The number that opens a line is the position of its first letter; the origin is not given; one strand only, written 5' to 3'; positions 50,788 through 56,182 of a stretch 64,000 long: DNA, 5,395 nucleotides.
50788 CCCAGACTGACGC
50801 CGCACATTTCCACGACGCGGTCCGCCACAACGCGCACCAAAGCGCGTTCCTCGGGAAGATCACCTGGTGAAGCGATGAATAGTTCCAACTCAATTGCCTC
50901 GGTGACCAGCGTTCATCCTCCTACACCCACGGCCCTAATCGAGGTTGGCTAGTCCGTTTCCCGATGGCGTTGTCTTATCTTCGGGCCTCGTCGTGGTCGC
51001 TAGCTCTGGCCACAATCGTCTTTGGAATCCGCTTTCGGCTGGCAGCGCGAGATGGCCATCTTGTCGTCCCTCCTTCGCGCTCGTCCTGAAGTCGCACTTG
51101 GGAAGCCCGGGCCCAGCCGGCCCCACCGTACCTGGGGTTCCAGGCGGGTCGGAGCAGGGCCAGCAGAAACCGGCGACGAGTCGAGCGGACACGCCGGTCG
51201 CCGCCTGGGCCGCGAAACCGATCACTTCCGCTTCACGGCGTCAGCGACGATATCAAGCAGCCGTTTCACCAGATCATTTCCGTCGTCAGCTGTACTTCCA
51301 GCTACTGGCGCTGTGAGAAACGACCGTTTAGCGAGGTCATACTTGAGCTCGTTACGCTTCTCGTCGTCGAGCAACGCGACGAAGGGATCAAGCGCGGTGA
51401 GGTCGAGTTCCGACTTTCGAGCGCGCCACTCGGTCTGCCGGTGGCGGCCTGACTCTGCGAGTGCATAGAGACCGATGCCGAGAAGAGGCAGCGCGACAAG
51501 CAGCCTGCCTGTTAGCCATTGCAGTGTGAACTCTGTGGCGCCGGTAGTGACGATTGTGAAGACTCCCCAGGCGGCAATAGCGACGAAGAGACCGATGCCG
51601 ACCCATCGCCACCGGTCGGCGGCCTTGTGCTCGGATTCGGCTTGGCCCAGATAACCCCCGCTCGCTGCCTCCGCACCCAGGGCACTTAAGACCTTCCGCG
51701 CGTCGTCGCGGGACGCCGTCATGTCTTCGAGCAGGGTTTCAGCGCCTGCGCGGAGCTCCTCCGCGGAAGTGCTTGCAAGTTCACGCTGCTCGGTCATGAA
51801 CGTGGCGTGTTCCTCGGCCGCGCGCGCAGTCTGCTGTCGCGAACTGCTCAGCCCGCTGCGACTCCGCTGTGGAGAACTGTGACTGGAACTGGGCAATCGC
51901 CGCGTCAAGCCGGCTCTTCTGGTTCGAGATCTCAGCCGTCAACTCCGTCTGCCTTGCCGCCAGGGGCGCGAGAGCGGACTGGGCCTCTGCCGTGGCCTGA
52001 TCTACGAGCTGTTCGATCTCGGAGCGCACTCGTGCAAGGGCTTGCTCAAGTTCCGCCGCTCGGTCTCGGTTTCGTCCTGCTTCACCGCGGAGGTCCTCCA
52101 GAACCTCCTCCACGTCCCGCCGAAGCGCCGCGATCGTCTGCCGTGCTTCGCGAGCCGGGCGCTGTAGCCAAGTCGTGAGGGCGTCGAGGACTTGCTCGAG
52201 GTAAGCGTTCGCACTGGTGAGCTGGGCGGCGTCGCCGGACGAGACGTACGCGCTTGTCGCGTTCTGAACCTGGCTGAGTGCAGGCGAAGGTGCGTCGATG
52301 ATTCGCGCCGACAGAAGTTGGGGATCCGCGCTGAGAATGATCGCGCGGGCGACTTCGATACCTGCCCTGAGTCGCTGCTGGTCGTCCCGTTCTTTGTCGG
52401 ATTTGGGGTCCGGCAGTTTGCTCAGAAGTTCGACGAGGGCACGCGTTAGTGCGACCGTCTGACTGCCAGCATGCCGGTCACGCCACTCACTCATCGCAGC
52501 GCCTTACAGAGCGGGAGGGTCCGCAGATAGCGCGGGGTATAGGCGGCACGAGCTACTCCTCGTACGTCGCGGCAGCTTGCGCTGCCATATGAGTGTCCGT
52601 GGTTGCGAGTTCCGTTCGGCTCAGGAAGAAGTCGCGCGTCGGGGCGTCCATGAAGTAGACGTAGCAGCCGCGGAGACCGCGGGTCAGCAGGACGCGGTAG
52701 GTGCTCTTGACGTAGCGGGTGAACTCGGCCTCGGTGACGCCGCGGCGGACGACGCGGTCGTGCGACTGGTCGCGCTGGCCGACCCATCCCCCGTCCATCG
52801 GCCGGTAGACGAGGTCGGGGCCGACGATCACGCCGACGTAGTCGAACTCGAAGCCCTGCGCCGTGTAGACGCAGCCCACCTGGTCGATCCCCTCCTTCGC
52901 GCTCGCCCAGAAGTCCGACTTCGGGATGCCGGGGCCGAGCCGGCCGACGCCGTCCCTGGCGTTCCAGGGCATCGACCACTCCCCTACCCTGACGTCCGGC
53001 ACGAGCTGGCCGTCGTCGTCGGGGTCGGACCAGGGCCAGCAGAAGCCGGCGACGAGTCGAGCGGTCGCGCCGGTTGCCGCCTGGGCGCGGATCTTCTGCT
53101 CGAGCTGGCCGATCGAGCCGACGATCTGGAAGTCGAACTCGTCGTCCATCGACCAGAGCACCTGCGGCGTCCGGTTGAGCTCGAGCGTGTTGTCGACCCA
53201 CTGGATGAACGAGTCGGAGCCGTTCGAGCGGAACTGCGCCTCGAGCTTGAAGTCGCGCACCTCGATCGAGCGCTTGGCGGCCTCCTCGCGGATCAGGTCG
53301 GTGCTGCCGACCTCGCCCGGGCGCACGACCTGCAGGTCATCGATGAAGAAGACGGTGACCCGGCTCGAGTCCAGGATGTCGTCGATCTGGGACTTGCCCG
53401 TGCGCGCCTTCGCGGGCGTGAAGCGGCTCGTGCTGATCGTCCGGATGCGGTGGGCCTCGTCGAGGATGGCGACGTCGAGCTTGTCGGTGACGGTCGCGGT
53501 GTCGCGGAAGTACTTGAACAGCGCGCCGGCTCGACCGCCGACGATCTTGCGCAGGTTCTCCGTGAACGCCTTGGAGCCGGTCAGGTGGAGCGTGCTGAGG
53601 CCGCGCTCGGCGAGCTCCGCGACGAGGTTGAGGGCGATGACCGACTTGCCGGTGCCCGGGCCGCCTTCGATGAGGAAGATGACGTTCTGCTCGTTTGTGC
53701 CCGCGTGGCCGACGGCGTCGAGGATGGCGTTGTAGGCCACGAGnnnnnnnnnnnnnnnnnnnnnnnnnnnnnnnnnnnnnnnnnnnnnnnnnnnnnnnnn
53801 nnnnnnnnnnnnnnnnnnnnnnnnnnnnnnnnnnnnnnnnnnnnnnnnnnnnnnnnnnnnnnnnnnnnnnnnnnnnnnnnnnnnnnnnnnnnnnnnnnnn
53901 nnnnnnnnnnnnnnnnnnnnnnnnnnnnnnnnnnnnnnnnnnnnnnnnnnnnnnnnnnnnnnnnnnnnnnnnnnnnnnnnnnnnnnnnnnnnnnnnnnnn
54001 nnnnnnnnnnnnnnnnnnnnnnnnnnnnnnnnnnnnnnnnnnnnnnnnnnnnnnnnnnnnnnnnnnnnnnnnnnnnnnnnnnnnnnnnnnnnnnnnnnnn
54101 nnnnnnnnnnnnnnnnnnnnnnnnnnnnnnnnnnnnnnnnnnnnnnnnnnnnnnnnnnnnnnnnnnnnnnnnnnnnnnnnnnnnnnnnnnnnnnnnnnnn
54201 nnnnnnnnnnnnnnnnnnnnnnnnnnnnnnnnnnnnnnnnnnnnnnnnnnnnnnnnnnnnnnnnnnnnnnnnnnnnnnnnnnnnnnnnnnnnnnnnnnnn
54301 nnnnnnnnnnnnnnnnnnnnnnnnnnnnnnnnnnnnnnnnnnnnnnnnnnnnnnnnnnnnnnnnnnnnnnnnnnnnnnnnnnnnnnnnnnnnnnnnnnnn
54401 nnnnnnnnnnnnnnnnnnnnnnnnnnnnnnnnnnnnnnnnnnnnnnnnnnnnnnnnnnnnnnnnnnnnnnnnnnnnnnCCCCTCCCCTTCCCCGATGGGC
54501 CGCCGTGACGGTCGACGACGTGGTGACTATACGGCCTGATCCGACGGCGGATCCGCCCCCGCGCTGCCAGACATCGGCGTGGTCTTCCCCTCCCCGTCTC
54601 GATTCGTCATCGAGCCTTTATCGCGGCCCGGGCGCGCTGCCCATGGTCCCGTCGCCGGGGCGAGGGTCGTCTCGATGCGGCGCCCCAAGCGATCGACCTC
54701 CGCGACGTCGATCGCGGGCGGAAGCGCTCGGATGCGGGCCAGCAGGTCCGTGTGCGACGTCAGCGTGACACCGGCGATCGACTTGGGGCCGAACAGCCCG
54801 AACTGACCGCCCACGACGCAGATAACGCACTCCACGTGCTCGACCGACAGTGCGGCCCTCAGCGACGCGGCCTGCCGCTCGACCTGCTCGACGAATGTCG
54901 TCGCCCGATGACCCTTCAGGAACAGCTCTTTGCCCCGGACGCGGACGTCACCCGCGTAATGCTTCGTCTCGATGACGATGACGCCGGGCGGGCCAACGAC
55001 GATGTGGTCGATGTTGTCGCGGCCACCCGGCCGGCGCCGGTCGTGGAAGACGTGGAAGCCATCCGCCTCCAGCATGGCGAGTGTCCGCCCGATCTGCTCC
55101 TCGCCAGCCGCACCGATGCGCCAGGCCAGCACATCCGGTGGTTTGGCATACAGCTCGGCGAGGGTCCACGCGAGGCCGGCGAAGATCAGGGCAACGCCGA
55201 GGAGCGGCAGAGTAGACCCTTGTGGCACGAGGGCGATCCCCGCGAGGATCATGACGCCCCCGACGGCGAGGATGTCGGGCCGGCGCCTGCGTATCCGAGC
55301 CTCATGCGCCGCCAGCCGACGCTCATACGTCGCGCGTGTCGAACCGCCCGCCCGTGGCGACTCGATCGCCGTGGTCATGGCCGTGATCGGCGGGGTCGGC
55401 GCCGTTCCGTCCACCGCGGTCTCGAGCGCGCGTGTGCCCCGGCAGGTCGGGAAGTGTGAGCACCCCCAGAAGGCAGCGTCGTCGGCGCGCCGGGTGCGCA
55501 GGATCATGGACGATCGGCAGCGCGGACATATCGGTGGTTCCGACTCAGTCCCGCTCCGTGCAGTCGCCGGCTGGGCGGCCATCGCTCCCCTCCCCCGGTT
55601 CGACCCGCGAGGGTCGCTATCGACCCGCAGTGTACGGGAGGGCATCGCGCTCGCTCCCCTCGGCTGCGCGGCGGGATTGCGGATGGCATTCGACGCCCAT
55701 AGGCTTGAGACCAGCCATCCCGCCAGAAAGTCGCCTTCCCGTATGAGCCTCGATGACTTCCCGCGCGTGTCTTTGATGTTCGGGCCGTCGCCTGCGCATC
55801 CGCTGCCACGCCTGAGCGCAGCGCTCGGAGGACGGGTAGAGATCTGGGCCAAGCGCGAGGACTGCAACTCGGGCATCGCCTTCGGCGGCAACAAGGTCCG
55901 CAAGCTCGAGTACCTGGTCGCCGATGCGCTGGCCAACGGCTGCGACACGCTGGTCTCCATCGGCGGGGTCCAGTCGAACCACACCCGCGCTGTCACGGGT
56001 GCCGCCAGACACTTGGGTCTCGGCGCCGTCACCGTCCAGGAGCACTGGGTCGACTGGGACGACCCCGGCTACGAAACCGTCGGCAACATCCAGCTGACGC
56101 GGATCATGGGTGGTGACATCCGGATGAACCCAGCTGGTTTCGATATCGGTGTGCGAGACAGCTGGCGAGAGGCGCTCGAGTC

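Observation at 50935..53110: Relic of a second DUF2075-like gene and a ~70-bp shared DNA repeat flanking the coiled-coil gene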

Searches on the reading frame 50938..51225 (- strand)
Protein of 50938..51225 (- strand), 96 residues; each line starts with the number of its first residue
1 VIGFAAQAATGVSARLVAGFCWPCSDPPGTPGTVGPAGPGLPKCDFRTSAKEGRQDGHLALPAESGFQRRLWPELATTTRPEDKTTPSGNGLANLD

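Call 6: search_protein_families(library=pfam, proteins=[window:50938-51225:-], max_evalue=0.01)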
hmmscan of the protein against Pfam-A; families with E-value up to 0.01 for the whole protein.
window:50938-51225:- (96 aa): 0 families

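Call 7: search_protein_families(library=padloc, proteins=[window:50938-51225:-], max_evalue=0.01)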
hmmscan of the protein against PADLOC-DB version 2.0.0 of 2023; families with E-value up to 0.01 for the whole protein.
window:50938-51225:- (96 aa): 0 families

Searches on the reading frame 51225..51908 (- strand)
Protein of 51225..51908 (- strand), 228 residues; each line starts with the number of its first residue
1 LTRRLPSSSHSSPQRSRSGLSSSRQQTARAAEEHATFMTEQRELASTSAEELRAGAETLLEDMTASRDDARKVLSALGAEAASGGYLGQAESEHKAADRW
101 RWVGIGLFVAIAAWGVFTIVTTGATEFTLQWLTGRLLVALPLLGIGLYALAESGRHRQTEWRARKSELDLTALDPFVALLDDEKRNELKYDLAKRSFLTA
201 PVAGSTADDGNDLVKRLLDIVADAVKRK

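Call 6: search_protein_families(library=pfam, proteins=[window:51225-51908:-], max_evalue=0.01)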
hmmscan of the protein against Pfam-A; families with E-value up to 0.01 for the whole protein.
window:51225-51908:- (228 aa): 1 family
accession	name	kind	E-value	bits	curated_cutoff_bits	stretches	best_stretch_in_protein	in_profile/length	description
PF18895.5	T4SS_pilin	-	0.0024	18.3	26.6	1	90-119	41-70/71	Type IV secretion system pilin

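Call 7: search_protein_families(library=padloc, proteins=[window:51225-51908:-], max_evalue=0.01)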
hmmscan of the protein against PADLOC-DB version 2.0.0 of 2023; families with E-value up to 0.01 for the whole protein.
window:51225-51908:- (228 aa): 0 families

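Call 24: search_protein_families(library=pfam, proteins=[window:51225-51797:-], max_evalue=0.01)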
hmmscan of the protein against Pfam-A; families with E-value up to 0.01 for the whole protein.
window:51225-51797:- (191 aa): 1 family
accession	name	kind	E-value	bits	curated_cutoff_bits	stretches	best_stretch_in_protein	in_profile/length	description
PF18895.5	T4SS_pilin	-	0.0017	18.8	26.6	1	53-82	41-70/71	Type IV secretion system pilin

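Call 27: find_homologous_proteins(query=window:51225-51908:-, max_evalue=0.001)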
Query window:51225-51908:- (228 aa): 2 proteins with E <= 0.001 among 4959 candidates.
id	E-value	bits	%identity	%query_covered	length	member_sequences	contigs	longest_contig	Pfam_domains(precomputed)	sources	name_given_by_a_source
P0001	3.4e-115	401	100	84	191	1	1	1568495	-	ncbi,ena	-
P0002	6.3e-74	266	66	84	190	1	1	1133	-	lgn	-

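Call 28: find_encoding_contigs(protein=P0001, flank=10000, max_places=5)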
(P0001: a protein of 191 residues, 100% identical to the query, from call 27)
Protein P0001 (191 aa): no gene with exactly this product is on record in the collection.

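Call 29: find_encoding_contigs(protein=P0002, flank=5000, max_places=5)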
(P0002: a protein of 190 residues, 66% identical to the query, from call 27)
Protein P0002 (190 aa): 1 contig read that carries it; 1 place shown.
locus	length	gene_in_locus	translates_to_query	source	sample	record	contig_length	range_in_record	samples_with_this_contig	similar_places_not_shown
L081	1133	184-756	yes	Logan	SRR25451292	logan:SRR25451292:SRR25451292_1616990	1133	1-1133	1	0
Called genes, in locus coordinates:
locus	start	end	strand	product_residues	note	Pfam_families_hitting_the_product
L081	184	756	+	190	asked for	-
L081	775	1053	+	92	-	-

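Call 74: list_cluster_members(proteins=[P0001, P0004])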
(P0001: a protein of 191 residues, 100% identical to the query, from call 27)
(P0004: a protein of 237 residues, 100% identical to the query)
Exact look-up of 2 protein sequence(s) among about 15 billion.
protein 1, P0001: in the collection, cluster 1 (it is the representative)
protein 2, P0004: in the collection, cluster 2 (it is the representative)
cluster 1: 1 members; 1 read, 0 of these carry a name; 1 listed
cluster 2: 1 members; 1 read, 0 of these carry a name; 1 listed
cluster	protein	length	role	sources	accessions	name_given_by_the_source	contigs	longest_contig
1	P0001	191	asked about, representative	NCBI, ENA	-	-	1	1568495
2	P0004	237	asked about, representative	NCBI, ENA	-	-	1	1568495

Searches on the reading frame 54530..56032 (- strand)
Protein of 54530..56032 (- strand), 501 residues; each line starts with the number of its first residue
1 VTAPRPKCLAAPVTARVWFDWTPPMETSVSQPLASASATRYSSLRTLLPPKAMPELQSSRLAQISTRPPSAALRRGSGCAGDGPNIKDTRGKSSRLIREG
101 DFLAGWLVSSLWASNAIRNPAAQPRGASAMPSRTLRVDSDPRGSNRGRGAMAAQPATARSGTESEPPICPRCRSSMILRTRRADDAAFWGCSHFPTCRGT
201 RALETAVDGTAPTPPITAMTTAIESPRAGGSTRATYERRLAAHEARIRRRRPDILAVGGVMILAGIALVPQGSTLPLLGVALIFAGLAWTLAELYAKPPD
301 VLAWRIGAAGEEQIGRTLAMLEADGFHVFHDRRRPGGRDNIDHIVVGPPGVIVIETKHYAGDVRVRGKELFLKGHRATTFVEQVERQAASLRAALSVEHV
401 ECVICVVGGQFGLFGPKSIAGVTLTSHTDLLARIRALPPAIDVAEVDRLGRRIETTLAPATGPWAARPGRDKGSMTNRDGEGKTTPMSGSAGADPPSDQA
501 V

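Call 6: search_protein_families(library=pfam, proteins=[window:54530-56032:-], max_evalue=0.01)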
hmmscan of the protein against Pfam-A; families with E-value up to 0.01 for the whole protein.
window:54530-56032:- (501 aa): 2 families
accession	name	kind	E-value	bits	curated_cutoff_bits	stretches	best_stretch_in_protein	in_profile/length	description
PF08378.17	NERD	-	1.3e-17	64.8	22.1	1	307-405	2-109/111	Nuclease-related domain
PF01396.24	Zn_ribbon_Top1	-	1.8e-08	34.5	32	1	168-204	3-37/39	Topoisomerase DNA binding C4 zinc finger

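Call 7: search_protein_families(library=padloc, proteins=[window:54530-56032:-], max_evalue=0.01)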
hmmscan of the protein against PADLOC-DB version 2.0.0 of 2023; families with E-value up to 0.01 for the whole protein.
window:54530-56032:- (501 aa): 0 families
